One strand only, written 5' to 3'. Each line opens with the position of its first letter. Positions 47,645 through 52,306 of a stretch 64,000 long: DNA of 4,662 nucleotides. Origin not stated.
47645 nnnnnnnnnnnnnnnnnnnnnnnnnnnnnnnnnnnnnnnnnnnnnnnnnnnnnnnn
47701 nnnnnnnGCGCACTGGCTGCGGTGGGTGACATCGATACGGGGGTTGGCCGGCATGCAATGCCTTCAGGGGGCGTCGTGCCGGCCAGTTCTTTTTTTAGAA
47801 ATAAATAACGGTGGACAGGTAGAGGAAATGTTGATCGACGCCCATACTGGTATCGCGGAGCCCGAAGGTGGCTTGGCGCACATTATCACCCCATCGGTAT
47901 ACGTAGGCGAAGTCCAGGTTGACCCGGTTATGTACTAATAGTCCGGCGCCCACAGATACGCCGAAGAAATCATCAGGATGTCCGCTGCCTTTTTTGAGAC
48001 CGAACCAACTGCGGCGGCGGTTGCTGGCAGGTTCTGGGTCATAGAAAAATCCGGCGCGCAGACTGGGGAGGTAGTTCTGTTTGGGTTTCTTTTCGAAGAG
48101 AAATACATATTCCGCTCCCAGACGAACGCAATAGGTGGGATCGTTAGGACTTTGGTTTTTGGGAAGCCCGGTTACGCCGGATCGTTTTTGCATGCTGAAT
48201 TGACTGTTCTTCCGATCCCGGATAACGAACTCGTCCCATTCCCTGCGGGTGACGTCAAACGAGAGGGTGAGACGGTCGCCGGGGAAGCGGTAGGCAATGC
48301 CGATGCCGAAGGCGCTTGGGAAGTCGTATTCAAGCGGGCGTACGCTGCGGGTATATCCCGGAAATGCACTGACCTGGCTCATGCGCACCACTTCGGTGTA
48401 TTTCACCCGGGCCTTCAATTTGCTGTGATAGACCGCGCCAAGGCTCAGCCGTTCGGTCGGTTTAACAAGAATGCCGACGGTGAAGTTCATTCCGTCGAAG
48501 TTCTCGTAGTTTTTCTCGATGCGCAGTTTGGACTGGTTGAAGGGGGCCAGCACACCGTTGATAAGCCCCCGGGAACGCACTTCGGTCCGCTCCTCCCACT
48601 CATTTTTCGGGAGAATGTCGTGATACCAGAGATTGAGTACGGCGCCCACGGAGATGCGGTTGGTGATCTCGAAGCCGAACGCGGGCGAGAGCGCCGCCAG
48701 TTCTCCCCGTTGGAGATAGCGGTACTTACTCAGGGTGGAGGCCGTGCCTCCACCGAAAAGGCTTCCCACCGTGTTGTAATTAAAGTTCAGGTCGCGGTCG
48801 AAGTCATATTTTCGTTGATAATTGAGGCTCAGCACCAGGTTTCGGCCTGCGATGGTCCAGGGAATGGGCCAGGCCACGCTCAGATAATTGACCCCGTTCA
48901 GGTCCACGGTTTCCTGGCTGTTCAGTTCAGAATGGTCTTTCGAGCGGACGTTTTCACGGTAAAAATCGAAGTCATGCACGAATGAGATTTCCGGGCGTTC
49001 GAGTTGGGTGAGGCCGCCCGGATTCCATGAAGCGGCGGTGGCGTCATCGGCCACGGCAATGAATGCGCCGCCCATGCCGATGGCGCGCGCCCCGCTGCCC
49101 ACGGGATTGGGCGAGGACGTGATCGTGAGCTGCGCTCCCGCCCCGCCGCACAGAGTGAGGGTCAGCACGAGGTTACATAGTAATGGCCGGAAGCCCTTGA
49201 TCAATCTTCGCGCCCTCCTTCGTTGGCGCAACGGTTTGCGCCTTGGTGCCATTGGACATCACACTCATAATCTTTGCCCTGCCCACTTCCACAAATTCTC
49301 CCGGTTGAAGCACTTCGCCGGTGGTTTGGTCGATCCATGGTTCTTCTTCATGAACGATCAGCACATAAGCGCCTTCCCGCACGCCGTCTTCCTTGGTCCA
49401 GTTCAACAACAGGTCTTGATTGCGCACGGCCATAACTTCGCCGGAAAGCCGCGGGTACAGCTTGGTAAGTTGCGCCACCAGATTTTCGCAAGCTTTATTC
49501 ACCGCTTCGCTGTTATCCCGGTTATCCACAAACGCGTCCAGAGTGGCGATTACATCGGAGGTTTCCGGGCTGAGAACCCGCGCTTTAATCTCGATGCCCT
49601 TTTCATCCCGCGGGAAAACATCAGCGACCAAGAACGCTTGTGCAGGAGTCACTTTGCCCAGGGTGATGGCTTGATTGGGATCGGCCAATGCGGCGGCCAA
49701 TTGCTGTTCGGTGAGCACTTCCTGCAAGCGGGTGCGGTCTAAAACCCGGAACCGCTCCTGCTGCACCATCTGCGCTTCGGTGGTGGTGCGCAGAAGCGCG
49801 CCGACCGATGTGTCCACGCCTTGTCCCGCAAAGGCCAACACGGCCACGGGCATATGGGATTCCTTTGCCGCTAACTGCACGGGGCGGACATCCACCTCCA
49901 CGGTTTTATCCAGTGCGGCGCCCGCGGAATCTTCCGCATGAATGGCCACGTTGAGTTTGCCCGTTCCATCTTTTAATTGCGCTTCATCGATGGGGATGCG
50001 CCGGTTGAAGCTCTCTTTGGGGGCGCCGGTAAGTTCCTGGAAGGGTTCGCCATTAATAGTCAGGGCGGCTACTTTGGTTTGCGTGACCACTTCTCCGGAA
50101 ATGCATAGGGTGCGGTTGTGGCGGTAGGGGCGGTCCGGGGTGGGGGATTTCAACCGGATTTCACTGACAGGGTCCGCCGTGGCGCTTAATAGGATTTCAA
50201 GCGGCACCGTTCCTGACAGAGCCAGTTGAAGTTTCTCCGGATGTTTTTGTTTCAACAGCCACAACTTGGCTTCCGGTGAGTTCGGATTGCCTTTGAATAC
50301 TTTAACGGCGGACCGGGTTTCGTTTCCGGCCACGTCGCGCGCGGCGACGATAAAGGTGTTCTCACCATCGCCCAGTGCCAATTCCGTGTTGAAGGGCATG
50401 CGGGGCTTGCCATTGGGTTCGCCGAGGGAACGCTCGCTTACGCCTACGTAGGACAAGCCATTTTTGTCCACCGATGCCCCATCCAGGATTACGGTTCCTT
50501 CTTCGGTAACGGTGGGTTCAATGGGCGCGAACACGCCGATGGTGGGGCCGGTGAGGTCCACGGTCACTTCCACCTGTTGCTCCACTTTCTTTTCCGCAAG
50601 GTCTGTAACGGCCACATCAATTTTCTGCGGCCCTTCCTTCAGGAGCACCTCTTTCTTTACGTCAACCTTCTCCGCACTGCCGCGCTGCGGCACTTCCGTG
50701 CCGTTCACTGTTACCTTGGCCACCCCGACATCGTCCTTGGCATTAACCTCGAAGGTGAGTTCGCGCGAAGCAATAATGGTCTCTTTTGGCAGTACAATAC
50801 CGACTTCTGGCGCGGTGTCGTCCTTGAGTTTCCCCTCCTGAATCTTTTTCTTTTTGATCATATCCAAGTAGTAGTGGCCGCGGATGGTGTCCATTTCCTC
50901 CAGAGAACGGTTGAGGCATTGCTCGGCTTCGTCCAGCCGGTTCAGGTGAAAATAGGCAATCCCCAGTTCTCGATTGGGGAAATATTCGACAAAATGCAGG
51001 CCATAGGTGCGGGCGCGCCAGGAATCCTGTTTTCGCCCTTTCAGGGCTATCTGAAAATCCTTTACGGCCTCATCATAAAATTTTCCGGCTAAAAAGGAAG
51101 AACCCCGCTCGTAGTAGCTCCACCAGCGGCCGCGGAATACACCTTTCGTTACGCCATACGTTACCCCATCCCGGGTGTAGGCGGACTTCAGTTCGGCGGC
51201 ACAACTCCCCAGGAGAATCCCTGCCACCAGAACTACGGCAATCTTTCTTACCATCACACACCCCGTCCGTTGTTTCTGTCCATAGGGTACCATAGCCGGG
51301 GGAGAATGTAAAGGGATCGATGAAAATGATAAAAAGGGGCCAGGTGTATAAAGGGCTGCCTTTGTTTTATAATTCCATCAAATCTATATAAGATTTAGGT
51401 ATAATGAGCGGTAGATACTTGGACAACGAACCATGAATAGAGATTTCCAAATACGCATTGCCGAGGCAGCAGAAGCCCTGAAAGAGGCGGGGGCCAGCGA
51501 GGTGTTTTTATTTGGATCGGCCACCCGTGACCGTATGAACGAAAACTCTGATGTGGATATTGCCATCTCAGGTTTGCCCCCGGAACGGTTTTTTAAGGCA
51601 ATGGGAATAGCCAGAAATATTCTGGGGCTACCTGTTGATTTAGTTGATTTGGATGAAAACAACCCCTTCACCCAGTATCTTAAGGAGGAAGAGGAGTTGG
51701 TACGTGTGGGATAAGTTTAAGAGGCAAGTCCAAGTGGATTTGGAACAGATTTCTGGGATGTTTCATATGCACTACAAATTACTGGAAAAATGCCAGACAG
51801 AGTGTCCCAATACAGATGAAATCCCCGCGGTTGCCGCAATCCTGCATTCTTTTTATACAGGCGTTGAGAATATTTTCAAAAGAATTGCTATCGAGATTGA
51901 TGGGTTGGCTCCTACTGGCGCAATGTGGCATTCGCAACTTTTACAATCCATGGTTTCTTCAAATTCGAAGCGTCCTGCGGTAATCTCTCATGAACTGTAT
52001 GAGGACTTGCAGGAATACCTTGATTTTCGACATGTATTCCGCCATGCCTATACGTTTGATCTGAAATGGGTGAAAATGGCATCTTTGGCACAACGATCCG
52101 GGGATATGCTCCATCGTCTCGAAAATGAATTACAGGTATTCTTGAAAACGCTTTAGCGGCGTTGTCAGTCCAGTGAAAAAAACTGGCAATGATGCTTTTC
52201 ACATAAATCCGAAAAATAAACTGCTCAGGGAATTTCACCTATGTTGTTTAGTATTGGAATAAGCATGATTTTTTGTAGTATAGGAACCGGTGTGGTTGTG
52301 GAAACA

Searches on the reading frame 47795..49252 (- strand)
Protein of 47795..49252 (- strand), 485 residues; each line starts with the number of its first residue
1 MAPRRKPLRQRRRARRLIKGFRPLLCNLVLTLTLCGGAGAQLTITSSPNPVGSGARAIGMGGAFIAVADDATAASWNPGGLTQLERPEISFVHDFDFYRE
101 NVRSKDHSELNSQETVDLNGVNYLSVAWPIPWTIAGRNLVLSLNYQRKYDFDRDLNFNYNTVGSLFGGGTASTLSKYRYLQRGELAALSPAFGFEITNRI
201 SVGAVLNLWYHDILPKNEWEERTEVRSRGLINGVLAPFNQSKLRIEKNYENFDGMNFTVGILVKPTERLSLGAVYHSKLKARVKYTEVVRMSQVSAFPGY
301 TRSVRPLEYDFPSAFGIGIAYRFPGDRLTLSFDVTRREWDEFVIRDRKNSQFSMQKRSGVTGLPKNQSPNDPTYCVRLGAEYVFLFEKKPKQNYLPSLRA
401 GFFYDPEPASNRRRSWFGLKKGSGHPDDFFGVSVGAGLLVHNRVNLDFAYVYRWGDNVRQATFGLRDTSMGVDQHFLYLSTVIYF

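Call 37: search_protein_families(library=pfam, proteins=[window:47795-49252:-], max_evalue=0.001)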
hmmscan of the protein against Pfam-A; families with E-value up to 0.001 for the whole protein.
window:47795-49252:- (485 aa): 1 family
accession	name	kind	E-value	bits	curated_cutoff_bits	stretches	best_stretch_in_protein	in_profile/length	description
PF03349.22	Toluene_X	-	2.4e-19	69.6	29.7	1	61-460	28-389/421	Outer membrane protein transport protein (OMPP1/FadL/TodX)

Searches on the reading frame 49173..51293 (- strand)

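Call 37: search_protein_families(library=pfam, proteins=[window:49173-51293:-], max_evalue=0.001)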
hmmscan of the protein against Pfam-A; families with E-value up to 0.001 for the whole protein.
window:49173-51293:- (706 aa): 6 families
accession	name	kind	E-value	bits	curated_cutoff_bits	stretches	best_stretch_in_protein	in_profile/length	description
PF09136.16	Glucodextran_B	-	1.7e-09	37.9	27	0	162-246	1-82/83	Glucodextranase, domain B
PF19077.6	Big_13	-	3.4e-07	31.1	27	0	300-329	65-94/102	Bacterial Ig-like domain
PF07719.23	TPR_2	-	4.6e-07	29.9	27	0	109-133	6-30/34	Tetratricopeptide repeat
PF00515.34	TPR_1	-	1e-06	28.7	27.8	1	110-132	7-29/34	Tetratricopeptide repeat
PF03783.19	CsgG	-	1.3e-05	25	20.8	1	507-559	46-98/210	Curli production assembly/transport component CsgG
PF13424.12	TPR_12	-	0.00052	20.6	30.1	0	109-142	8-41/77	Tetratricopeptide repeat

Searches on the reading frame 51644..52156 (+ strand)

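Call 37: search_protein_families(library=pfam, proteins=[window:51644-52156:+], max_evalue=0.001)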
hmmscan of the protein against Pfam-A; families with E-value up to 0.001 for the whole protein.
window:51644-52156:+ (170 aa): 1 family
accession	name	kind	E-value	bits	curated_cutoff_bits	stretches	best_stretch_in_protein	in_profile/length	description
PF20797.2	HepT-like_2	-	2.2e-34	118.3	27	1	62-169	1-109/110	HepT-like protein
